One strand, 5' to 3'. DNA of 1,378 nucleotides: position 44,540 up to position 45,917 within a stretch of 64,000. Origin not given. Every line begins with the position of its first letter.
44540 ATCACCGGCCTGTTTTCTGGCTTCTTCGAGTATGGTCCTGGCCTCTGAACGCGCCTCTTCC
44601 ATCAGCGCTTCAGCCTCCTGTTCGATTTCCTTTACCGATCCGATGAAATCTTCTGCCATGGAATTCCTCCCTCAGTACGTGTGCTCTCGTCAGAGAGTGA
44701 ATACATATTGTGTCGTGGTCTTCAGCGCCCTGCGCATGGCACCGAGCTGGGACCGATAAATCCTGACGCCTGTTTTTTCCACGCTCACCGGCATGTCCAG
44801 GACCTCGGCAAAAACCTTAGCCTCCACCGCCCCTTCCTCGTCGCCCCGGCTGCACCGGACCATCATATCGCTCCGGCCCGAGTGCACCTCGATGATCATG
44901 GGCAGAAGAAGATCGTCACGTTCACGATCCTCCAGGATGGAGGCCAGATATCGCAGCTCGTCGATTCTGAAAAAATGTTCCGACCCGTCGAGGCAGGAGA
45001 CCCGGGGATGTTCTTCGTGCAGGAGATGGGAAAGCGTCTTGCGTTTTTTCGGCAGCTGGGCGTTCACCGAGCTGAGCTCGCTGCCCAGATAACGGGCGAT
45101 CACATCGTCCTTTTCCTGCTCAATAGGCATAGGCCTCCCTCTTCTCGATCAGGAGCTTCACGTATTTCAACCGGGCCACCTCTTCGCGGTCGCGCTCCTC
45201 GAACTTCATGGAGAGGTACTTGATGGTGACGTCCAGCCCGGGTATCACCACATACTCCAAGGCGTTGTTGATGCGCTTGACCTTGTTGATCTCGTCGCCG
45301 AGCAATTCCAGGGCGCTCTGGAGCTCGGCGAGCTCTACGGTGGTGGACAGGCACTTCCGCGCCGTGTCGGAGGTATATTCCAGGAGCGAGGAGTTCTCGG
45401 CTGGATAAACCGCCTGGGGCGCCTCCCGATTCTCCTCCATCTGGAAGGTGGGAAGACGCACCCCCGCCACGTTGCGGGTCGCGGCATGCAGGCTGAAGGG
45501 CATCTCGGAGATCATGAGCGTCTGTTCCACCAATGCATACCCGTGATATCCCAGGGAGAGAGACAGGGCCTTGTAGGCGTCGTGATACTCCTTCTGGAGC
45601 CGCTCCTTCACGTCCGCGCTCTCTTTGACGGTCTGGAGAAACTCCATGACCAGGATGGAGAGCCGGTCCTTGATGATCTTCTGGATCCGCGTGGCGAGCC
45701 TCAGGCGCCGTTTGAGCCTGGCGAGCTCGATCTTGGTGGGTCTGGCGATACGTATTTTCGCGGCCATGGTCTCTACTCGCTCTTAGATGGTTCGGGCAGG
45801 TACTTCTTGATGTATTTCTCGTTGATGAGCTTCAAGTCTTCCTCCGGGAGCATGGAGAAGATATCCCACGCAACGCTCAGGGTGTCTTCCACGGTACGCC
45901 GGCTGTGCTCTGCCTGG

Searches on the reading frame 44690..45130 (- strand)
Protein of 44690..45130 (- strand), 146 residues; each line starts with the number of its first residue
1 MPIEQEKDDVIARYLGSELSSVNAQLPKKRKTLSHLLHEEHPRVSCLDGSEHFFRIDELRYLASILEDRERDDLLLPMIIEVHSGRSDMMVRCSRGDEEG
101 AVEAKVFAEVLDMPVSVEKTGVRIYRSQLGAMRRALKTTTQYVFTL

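Call 7: search_protein_families(library=pfam, proteins=[window:44690-45130:-], max_evalue=0.01)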
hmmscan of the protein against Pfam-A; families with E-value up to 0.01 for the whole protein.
window:44690-45130:- (146 aa): 1 family
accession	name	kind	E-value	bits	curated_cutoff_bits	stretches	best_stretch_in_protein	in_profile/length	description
PF01886.21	DUF61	-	6.8e-27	94.5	27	1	13-144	2-127/127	Protein of unknown function DUF61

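Call 8: search_protein_families(library=ncbifam, proteins=[window:44690-45130:-], max_evalue=0.001)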
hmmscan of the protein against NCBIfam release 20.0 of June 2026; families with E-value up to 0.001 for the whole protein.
window:44690-45130:- (146 aa): 1 family
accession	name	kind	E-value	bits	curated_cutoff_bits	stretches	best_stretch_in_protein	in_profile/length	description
NF003153.0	PRK04115.1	equivalog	5.4e-31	107.6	114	1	10-145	4-134/138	hypothetical protein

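Call 64: find_homologous_proteins(query=window:44690-45130:-, max_evalue=0.001)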
Query window:44690-45130:- (146 aa): 56 proteins with E <= 0.001 among 74 candidates.
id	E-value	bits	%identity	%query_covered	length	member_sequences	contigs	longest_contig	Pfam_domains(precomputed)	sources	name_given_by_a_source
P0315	1.0e-88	312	100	100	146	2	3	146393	PF01886.23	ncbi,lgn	-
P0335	1.4e-81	289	95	100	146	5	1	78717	PF01886.23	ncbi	-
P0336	6.3e-76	271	87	100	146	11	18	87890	PF01886.23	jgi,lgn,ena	-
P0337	2.6e-72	259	85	100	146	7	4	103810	PF01886.23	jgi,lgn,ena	-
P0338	2.1e-68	247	82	100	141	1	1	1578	PF01886.23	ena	-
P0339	1.4e-63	231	76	100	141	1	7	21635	PF01886.23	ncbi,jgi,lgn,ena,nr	ncbi:MAG: DUF61 family protein [Bacteriovoracaceae bacterium]|jgi:uncharacterized protein (UPF0216 f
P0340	1.3e-61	225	75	100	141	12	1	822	PF01886.23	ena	-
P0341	6.5e-56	206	72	94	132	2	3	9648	PF01886.23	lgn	-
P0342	3.5e-51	191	68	100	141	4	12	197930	PF01886.23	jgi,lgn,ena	jgi:uncharacterized protein (UPF0216 family)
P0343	4.6e-49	184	74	86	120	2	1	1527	PF01886.23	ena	-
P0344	4.8e-47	178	63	100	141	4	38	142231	PF01886.23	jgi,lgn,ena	jgi:uncharacterized protein (UPF0216 family)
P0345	1.4e-36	144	73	69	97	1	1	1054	PF01886.23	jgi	jgi:uncharacterized protein (UPF0216 family)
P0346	3.3e-32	129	49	97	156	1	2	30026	PF01886.23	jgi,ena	-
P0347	1.1e-31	128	48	99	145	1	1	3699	PF01886.23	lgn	-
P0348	4.0e-31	126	51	90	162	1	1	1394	PF01886.23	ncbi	-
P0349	2.4e-30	123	46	99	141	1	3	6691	PF01886.23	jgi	jgi:uncharacterized protein (UPF0216 family)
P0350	3.3e-30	123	47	99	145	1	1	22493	PF01886.23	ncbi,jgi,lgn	-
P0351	4.1e-30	123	47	93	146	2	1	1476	PF01886.23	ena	-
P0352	4.3e-30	123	47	99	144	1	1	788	PF01886.23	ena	-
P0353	4.6e-30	123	49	95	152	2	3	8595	PF01886.23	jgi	jgi:uncharacterized protein (UPF0216 family)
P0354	6.1e-30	122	45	100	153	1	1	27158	PF01886.23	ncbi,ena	-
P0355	7.8e-30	122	46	99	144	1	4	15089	PF01886.23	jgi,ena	-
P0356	1.1e-29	121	46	99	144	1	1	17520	PF01886.23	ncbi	-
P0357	1.1e-29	121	46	99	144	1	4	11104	PF01886.23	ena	-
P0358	1.5e-29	121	46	99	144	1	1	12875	PF01886.23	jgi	-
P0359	2.3e-29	120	46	99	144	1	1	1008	PF01886.23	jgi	-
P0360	2.8e-29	120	46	99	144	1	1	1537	PF01886.23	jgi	-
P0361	2.9e-29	120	44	99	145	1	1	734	PF01886.23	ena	-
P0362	3.1e-29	120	47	99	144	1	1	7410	PF01886.23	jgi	jgi:uncharacterized protein (UPF0216 family)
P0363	8.4e-29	118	45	99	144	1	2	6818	PF01886.23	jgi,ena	-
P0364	1.4e-28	118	49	90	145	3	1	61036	PF01886.23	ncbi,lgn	-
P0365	4.1e-28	116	48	88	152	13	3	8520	PF01886.23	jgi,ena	jgi:uncharacterized protein (UPF0216 family)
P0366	1.0e-27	115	47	90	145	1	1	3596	PF01886.23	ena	-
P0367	1.4e-27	114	47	90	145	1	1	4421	PF01886.23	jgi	-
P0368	2.8e-27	114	49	88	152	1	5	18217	PF01886.23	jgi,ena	-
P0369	3.7e-27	113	49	88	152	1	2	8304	PF01886.23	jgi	jgi:uncharacterized protein (UPF0216 family)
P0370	4.8e-27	113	48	90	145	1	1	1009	PF01886.23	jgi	jgi:uncharacterized protein (UPF0216 family)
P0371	6.2e-27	112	47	95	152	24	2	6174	PF01886.23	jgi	jgi:uncharacterized protein (UPF0216 family)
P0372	7.1e-27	112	49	88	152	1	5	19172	PF01886.23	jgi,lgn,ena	-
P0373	7.2e-27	112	46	95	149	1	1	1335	PF01886.23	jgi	jgi:hypothetical protein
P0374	7.4e-27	112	48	90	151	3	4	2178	PF01886.23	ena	-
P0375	7.8e-27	112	46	95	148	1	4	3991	PF01886.23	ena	-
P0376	1.2e-26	111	48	88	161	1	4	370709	PF01886.23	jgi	jgi:uncharacterized protein (UPF0216 family)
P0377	1.9e-26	111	47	93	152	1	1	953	PF01886.23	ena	-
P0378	1.9e-26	111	50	88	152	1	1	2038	PF01886.23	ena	-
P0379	2.6e-26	110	50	88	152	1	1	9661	PF01886.23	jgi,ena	jgi:uncharacterized protein (UPF0216 family)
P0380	7.2e-26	109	49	88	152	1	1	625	PF01886.23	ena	-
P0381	7.7e-26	109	48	88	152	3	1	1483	PF01886.23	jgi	jgi:uncharacterized protein (UPF0216 family)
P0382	8.7e-26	109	47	89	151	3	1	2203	PF01886.23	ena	-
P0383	9.3e-26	109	48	88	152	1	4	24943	PF01886.23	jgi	jgi:uncharacterized protein (UPF0216 family)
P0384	6.2e-25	106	43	95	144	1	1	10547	PF01886.23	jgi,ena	-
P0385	9.4e-25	105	42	95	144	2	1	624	PF01886.23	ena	-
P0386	6.9e-24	103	43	93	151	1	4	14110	PF01886.23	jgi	-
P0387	8.2e-24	102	45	90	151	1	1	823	PF01886.23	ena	-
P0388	8.8e-24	102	41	95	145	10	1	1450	PF01886.23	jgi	-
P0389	9.4e-23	99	41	95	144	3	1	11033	PF01886.23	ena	-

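Call 65: find_encoding_contigs(protein=P0376, flank=10000, max_places=2)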
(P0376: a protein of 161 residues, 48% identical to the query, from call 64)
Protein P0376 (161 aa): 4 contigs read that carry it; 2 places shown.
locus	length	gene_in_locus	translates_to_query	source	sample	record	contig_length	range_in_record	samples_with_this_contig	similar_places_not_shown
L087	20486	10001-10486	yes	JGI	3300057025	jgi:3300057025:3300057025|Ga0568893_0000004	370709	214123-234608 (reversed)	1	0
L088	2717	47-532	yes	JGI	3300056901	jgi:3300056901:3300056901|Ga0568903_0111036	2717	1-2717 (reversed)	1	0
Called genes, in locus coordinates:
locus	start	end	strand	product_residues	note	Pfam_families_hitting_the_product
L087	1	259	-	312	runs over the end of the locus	PF03462:PCRF, PF00472:RF-1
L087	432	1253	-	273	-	PF04493:Endonuclease_5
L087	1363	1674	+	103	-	-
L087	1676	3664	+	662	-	PF01496:V_ATPase_I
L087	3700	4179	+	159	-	PF00137:ATP-synt_C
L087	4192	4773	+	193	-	PF01991:vATP-synt_E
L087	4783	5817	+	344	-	PF01992:vATP-synt_AC39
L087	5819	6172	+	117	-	PF01990:ATP-synt_F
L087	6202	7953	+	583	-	PF02874:ATP-synt_ab_N, PF16886:ATP-synt_ab_Xtn, PF00006:ATP-synt_ab, PF22919:ATP-synt_VA_C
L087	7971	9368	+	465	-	PF00006:ATP-synt_ab, PF22919:ATP-synt_VA_C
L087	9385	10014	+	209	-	PF01813:ATP-synt_D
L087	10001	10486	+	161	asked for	PF01886:DUF61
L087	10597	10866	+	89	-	PF00886:Ribosomal_S16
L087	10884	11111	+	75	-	PF13083:KH_KhpA-B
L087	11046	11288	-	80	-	-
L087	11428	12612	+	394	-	PF02771:Acyl-CoA_dh_N, PF02770:Acyl-CoA_dh_M, PF00441:Acyl-CoA_dh_1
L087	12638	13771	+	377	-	PF02771:Acyl-CoA_dh_N, PF02770:Acyl-CoA_dh_M, PF00441:Acyl-CoA_dh_1, PF08028:Acyl-CoA_dh_2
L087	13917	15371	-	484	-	PF02629:CoA_binding, PF13380:CoA_binding_2, PF13607:Succ_CoA_lig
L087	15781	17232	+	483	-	PF02629:CoA_binding (weak), PF13380:CoA_binding_2, PF13607:Succ_CoA_lig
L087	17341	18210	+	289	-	PF11967:RecO_N, PF02565:RecO_C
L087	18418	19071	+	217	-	PF02254:TrkA_N, PF13460:NAD_binding_10 (weak)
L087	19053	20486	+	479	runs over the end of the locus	PF02386:TrkH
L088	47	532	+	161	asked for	PF01886:DUF61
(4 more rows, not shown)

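Call 66: find_encoding_contigs(protein=P0364, flank=10000, max_places=2)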
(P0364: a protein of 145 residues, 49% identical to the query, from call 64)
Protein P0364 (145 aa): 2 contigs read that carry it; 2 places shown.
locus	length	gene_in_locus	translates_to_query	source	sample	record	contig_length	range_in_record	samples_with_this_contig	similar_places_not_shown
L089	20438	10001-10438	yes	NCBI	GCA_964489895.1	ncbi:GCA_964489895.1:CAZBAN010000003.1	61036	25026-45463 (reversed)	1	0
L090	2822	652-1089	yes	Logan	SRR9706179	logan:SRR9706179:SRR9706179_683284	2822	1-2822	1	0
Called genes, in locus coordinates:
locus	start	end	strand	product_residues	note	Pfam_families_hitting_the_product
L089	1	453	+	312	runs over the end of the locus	PF00106:adh_short, PF08659:KR, PF13561:adh_short_C2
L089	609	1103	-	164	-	-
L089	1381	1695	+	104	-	-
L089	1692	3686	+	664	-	PF01496:V_ATPase_I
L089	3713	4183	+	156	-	PF00137:ATP-synt_C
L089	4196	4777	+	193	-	PF01991:vATP-synt_E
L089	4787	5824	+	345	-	PF01992:vATP-synt_AC39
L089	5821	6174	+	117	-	PF01990:ATP-synt_F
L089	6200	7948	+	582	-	PF02874:ATP-synt_ab_N, PF16886:ATP-synt_ab_Xtn, PF00006:ATP-synt_ab, PF22919:ATP-synt_VA_C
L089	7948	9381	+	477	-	PF02874:ATP-synt_ab_N (faint), PF00006:ATP-synt_ab, PF22919:ATP-synt_VA_C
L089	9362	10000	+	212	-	PF01813:ATP-synt_D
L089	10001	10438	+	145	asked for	PF01886:DUF61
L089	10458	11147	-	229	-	PF14512:TM1586_NiRdase (weak), PF00881:Nitroreductase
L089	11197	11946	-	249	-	PF13577:SnoaL_4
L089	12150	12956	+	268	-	PF00561:Abhydrolase_1, PF12146:Hydrolase_4, PF12697:Abhydrolase_6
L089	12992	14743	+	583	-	PF00496:SBP_bac_5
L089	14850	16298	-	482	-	-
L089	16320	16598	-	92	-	-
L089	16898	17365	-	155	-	-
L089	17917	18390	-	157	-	PF01668:SmpB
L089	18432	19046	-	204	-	PF00574:CLP_protease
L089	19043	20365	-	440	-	PF05697:Trigger_N, PF00254:FKBP_C (weak), PF05698:Trigger_C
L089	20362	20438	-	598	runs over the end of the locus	PF01336:tRNA_anti-codon, PF00152:tRNA-synt_2, PF02938:GAD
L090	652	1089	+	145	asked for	PF01886:DUF61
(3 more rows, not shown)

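Call 75: find_homologous_proteins(query=A4, max_evalue=0.001)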
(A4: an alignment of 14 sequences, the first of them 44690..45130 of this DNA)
Query A4 (14 sequences) (146 aa, profile of the alignment): 1445 proteins with E <= 0.001 among 7089 candidates; the best 120 are listed.
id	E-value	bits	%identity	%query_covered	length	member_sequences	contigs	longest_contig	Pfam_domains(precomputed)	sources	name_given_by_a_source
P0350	1.1e-70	254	47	99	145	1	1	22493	PF01886.23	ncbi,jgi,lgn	-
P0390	1.8e-70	254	46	99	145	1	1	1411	PF01886.23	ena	-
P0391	5.6e-70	252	46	99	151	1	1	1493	PF01886.23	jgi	-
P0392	6.1e-70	252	44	99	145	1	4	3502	PF01886.23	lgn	-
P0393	6.2e-70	252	49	90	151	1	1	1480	PF01886.23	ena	-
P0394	1.6e-69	251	50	90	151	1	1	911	PF01886.23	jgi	-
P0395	2.5e-69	250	48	90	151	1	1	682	PF01886.23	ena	-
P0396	2.5e-69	250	45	99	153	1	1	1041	PF01886.23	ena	-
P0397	2.6e-69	250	48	99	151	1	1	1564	PF01886.23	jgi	-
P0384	2.8e-69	250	43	95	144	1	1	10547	PF01886.23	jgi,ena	-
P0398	3.2e-69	250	46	99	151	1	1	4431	PF01886.23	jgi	-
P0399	3.5e-69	249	46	99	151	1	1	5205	PF01886.23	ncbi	-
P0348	3.6e-69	249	51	90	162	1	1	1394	PF01886.23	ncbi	-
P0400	4.5e-69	249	47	99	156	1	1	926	PF01886.23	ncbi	-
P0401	4.5e-69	249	49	90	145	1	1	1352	PF01886.23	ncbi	-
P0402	6.0e-69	249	44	99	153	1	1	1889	PF01886.23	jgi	-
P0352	6.6e-69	249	47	99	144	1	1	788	PF01886.23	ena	-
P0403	7.3e-69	248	45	99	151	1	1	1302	PF01886.23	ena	-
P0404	7.3e-69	248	52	90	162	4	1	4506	PF01886.23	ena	-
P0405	7.3e-69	248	50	90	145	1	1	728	PF01886.23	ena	-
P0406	7.6e-69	248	45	99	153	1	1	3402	PF01886.23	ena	-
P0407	8.4e-69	248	47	90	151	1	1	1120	PF01886.23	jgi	-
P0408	8.5e-69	248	44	99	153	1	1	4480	PF01886.23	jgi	-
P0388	1.1e-68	248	41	95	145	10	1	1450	PF01886.23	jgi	-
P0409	1.1e-68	248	46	99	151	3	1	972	PF01886.23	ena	-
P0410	1.3e-68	248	44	99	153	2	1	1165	PF01886.23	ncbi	-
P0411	1.3e-68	248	49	90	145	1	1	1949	PF01886.23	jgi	-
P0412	1.4e-68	248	49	90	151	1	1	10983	PF01886.23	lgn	-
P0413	1.4e-68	247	48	90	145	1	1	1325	PF01886.23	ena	-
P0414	1.6e-68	247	48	90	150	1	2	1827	PF01886.23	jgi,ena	-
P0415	1.9e-68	247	45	99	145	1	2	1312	PF01886.23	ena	-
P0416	2.0e-68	247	48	92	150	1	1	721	PF01886.23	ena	-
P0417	2.1e-68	247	45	99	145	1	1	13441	PF01886.23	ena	-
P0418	2.4e-68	247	46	99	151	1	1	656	PF01886.23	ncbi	-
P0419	2.4e-68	247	44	99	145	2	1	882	PF01886.23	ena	-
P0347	2.9e-68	246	48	99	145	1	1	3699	PF01886.23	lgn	-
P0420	3.1e-68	246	48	90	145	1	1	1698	PF01886.23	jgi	jgi:hypothetical protein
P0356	3.3e-68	246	46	99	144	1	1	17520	PF01886.23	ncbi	-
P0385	3.3e-68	246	42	95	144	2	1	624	PF01886.23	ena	-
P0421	3.3e-68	246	49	95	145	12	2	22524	PF01886.23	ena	-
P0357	3.9e-68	246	46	99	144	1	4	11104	PF01886.23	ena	-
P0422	4.0e-68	246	42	99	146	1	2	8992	PF01886.23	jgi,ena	-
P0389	4.1e-68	246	41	95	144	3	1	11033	PF01886.23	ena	-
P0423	4.3e-68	246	48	90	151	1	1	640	PF01886.23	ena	-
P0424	4.7e-68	246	48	99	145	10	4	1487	PF01886.23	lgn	-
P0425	5.1e-68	246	47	90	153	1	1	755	PF01886.23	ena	-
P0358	5.3e-68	246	46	99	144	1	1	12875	PF01886.23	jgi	-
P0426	5.3e-68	246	45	99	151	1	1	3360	PF01886.23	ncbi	-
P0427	5.5e-68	246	45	99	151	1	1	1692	PF01886.23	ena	-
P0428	5.5e-68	246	47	90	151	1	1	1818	PF01886.23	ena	-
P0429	5.9e-68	245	46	99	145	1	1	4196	PF01886.23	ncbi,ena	-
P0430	6.0e-68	245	49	90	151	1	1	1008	PF01886.23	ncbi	-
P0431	6.2e-68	245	46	99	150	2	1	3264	PF01886.23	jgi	-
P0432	6.8e-68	245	51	90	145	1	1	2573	PF01886.23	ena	-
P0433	6.9e-68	245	44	99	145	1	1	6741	PF01886.23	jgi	-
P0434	7.1e-68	245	51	90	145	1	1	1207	PF01886.23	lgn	-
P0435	7.3e-68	245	46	99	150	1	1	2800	PF01886.23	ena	-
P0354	7.3e-68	245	45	100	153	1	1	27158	PF01886.23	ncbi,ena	-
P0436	7.4e-68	245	46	99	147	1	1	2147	PF01886.23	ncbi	-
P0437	7.4e-68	245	48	90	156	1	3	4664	PF01886.23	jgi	-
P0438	7.4e-68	245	48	90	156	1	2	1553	PF01886.23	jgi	-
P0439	7.6e-68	245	50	90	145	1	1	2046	PF01886.23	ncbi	-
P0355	7.7e-68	245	46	99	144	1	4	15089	PF01886.23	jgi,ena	-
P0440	8.5e-68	245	48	95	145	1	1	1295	PF01886.23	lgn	-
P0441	8.6e-68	245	51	90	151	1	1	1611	PF01886.23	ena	-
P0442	8.8e-68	245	43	99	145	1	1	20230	PF01886.23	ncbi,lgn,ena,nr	ncbi:MAG TPA: DUF61 family protein [Dehalococcoidia bacterium]|nr:DUF61 family protein [Dehalococcoi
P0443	1.0e-67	245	44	99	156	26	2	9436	PF01886.23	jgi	-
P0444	1.0e-67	245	50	93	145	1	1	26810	PF01886.23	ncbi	ncbi:DUF61 family protein [Chloroflexota bacterium]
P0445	1.0e-67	245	48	89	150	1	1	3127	PF01886.23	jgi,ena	-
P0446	1.0e-67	245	47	90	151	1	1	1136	PF01886.23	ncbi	-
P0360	1.2e-67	245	46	99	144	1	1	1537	PF01886.23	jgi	-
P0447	1.2e-67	244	44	99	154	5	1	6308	PF01886.23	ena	-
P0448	1.3e-67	244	44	99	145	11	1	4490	PF01886.23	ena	-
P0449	1.3e-67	244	43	99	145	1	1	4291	PF01886.23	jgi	-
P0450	1.3e-67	244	49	95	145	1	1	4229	PF01886.23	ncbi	ncbi:MAG: DUF61 family protein [Dehalococcoidia bacterium]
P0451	1.4e-67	244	49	88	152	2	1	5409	PF01886.23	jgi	-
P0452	1.4e-67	244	51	90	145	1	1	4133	PF01886.23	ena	-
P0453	1.4e-67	244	45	99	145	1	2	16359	PF01886.23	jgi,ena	-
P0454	1.5e-67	244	51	90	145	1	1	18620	PF01886.23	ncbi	-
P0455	1.5e-67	244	43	99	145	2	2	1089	PF01886.23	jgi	-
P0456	1.5e-67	244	46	95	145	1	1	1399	PF01886.23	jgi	jgi:hypothetical protein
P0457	1.7e-67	244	46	99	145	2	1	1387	PF01886.23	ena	-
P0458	1.7e-67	244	46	99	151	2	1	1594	PF01886.23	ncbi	-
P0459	1.8e-67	244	48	90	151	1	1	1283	PF01886.23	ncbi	-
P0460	1.8e-67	244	43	99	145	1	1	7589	PF01886.23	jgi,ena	-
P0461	1.9e-67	244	44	90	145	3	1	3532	PF01886.23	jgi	-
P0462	2.0e-67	244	43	99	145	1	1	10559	PF01886.23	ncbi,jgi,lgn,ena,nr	ncbi:MAG: DUF61 family protein [Dehalococcoidia bacterium]|nr:DUF61 family protein [Dehalococcoidia 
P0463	2.0e-67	244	45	95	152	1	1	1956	PF01886.23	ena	-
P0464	2.1e-67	244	50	90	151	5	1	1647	PF01886.23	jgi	-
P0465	2.2e-67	244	44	99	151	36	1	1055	PF01886.23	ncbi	-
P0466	2.2e-67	244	48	90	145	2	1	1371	PF01886.23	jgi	-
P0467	2.5e-67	243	46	93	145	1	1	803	PF01886.23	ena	-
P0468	2.6e-67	243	47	99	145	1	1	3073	PF01886.23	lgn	-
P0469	2.6e-67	243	43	95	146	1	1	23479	PF01886.23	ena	-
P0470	2.7e-67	243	43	99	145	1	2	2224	PF01886.23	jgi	-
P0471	2.9e-67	243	48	90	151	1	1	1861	PF01886.23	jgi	jgi:hypothetical protein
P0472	3.0e-67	243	47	99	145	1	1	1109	PF01886.23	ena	-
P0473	3.0e-67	243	49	95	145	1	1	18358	PF01886.23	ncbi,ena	-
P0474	3.3e-67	243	47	90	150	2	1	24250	PF01886.23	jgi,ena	-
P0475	3.3e-67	243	43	99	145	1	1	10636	PF01886.23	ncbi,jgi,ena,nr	ncbi:MAG: DUF61 family protein [Dehalococcoidia bacterium]|nr:DUF61 family protein [Dehalococcoidia 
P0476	3.3e-67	243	46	99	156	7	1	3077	PF01886.23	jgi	-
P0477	3.4e-67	243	48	90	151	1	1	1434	PF01886.23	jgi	-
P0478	3.6e-67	243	44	90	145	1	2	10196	PF01886.23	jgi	-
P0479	4.0e-67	243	47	90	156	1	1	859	PF01886.23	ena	-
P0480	4.5e-67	243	45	95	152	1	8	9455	PF01886.23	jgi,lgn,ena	-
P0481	4.6e-67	243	50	90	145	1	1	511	PF01886.23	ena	-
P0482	4.7e-67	243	47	90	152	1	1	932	PF01886.23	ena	-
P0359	5.1e-67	242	46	99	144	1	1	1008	PF01886.23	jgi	-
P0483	5.2e-67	242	46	99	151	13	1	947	PF01886.23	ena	-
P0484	5.5e-67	242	45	99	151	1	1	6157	PF01886.23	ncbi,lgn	-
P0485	5.9e-67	242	43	95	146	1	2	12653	PF01886.23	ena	-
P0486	5.9e-67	242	44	90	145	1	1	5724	PF01886.23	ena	-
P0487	6.0e-67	242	50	90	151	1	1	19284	PF01886.23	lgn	-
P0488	6.0e-67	242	48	90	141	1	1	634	PF01886.23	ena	-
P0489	6.0e-67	242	46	95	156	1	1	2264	PF01886.23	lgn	-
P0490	6.7e-67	242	48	90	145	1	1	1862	PF01886.23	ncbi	-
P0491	7.0e-67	242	49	90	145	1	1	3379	PF01886.23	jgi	jgi:uncharacterized protein (UPF0216 family)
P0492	7.2e-67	242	44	90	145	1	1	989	PF01886.23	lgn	-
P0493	7.3e-67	242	43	99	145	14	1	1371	PF01886.23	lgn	-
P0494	7.4e-67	242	45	95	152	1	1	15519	PF01886.23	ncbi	-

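Call 76: search_solved_structures(query=A4, max_evalue=1)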
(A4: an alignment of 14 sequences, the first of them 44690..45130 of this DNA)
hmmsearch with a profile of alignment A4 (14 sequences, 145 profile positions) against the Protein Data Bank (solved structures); distinct sequences matched with E-value up to 1: 0.

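Call 88: predict_structure(alignment_id=A4)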
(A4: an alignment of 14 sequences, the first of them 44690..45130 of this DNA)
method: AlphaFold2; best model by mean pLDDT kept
length: 146 residues; sequences in the alignment: 14
mean_pLDDT: 83.9   pTM: 0.75
mean pLDDT of the five models: 83.9, 83.6, 82.6, 82.4, 81.4
residues with pLDDT >= 90: 81; 70-90: 38; 50-70: 19; < 50: 8
segments of 3 or more residues with pLDDT < 50: 1-8
pLDDT, mean of each block of 10 residues (from residue 1): 46 59 82 96 92 96 95 93 83 69 93 89 90 93 83
secondary structure, 60 per line:
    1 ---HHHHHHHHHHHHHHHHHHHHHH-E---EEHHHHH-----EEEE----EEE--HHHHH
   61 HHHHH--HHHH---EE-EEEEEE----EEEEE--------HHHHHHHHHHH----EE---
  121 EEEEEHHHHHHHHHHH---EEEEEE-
elements in order: H4-25 H33-37 E43-46 E51-53 H56-65 H68-71 E78-83 E88-92 H101-111 E121-125 H126-136 E140-145

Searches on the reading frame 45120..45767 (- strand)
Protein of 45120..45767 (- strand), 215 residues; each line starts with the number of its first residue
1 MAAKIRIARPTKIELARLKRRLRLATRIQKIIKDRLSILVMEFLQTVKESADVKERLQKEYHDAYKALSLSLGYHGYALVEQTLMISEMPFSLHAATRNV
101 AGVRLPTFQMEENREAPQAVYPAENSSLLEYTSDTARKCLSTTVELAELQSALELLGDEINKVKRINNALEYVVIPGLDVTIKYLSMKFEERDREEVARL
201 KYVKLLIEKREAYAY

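Call 7: search_protein_families(library=pfam, proteins=[window:45120-45767:-], max_evalue=0.01)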
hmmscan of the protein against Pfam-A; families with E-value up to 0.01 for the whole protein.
window:45120-45767:- (215 aa): 1 family
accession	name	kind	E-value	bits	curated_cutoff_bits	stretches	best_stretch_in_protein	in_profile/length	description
PF01813.22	ATP-synt_D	-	1.3e-45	156.2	25.7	1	14-204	1-195/196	ATP synthase subunit D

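Call 8: search_protein_families(library=ncbifam, proteins=[window:45120-45767:-], max_evalue=0.001)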
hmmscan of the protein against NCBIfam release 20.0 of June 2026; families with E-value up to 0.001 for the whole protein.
window:45120-45767:- (215 aa): 7 families
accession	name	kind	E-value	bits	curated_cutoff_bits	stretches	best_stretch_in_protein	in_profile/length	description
NF001545.0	PRK00373.1-4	equivalog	4.3e-43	147.6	226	1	7-212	8-215/216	V-type ATP synthase subunit D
TIGR00309.1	V_ATPase_subD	subfamily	5.8e-39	133.8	72.25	1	9-209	5-208/209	V-type ATP synthase subunit D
NF001543.0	PRK00373.1-2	equivalog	1.8e-38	132.3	290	1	9-210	7-211/212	V-type ATP synthase subunit D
NF001544.0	PRK00373.1-3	equivalog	2.3e-31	109.3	253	1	8-211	8-211/216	V-type ATP synthase subunit D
NF001542.0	PRK00373.1-1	equivalog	1.8e-30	106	261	1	8-209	6-209/212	V-type ATP synthase subunit D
NF001546.0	PRK00373.1-5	equivalog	1.1e-28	100.4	334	1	9-203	7-206/207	V-type ATP synthase subunit D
NF002565.0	PRK02195.1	equivalog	2.3e-13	50.3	189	1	10-212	7-201/204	V-type ATP synthase subunit D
